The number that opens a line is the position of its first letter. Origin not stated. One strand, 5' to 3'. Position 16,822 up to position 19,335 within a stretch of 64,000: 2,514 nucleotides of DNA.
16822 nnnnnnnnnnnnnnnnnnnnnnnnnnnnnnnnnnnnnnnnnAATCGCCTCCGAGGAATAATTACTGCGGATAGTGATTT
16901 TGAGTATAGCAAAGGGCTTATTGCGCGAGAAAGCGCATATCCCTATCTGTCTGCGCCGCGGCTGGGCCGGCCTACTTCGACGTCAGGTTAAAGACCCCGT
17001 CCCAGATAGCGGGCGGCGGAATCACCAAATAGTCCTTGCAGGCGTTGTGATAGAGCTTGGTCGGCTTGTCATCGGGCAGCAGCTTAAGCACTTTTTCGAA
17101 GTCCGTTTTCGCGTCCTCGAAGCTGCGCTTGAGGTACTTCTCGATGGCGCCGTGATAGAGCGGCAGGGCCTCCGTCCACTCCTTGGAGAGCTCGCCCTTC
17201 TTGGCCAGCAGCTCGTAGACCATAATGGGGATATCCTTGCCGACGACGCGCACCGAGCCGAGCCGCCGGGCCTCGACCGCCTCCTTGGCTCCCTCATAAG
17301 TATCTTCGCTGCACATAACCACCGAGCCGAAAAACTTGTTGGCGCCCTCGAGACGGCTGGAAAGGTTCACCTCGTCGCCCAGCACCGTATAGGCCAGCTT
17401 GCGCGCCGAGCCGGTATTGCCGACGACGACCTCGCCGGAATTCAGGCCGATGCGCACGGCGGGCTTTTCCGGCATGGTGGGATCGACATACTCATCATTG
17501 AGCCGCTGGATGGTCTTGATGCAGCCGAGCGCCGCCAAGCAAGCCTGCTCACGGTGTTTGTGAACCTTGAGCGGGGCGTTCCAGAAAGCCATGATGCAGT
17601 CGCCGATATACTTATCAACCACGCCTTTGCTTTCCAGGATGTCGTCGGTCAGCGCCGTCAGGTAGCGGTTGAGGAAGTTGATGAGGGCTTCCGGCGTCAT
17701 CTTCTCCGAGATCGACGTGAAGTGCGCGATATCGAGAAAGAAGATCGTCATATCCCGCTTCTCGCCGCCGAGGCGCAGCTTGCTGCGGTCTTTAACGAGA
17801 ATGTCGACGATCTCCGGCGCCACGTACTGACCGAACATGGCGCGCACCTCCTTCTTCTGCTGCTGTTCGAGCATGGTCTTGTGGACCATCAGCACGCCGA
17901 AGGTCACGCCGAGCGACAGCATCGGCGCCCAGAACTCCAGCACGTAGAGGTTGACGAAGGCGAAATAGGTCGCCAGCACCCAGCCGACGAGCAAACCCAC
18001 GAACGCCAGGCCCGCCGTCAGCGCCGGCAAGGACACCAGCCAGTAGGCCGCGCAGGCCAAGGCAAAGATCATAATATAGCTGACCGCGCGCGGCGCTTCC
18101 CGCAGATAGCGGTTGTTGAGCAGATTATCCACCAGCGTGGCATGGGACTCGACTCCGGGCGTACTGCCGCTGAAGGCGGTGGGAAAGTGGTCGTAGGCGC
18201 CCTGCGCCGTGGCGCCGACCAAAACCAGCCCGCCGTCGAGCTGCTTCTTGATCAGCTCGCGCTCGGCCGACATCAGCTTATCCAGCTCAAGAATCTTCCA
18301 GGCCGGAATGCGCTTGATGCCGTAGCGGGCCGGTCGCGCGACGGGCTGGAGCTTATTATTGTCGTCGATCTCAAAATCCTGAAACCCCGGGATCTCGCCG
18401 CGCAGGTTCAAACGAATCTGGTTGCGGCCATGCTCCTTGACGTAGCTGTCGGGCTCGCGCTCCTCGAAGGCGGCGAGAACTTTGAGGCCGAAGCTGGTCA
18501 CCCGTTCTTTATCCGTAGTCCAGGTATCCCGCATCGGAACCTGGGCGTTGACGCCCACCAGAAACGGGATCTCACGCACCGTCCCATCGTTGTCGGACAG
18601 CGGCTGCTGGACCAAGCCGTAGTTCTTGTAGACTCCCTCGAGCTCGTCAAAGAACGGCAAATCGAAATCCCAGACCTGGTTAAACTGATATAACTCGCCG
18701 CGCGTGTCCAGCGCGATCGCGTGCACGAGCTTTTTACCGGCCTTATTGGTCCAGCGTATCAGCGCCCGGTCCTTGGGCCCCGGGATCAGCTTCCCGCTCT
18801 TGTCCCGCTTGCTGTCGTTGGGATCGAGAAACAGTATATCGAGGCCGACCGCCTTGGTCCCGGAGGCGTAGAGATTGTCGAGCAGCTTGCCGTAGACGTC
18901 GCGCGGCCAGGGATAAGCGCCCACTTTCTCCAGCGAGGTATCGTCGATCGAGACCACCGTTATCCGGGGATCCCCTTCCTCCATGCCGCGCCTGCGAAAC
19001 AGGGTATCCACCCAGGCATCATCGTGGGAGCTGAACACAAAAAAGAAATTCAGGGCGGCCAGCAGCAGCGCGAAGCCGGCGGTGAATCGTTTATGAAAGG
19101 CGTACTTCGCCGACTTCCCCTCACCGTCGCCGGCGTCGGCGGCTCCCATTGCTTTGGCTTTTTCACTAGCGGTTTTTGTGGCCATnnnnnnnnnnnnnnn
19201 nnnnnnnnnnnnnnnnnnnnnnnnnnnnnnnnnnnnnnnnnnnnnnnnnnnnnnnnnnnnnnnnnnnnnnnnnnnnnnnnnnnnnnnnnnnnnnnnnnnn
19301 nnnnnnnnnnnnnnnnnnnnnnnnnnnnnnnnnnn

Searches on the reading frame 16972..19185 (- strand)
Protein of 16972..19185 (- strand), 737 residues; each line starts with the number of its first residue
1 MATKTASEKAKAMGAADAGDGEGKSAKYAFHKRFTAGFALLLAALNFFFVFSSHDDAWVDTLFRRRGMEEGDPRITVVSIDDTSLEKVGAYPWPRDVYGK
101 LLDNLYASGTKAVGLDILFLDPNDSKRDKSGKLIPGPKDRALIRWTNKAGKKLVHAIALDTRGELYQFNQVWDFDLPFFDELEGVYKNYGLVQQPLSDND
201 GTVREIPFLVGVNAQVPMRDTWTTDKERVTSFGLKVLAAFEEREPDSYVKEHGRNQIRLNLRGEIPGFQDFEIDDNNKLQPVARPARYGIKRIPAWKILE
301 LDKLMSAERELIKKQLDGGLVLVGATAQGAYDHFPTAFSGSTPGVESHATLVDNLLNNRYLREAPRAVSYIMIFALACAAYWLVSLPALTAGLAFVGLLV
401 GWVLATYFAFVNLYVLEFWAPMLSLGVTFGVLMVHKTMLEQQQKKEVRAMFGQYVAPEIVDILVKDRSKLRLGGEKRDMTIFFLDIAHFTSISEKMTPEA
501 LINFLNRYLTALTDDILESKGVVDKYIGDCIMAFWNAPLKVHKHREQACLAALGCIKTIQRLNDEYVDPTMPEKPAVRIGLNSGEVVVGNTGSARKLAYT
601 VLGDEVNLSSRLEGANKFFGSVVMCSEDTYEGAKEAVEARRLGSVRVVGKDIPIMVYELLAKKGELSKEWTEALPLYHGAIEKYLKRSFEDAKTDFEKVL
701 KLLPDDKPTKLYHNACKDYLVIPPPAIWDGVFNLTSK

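Call 50: search_protein_families(library=pfam, proteins=[window:16972-19185:-], max_evalue=0.000001)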
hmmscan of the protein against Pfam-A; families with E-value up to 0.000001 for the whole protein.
window:16972-19185:- (737 aa): 2 families
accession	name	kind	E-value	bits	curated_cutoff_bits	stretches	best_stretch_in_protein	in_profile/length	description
PF05226.16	CHASE2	-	2.4e-41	142.4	26.3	1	42-379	6-254/257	CHASE2 domain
PF00211.25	Guanylate_cyc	-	2.8e-21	76.4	21.9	1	477-652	7-175/183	Adenylate and Guanylate cyclase catalytic domain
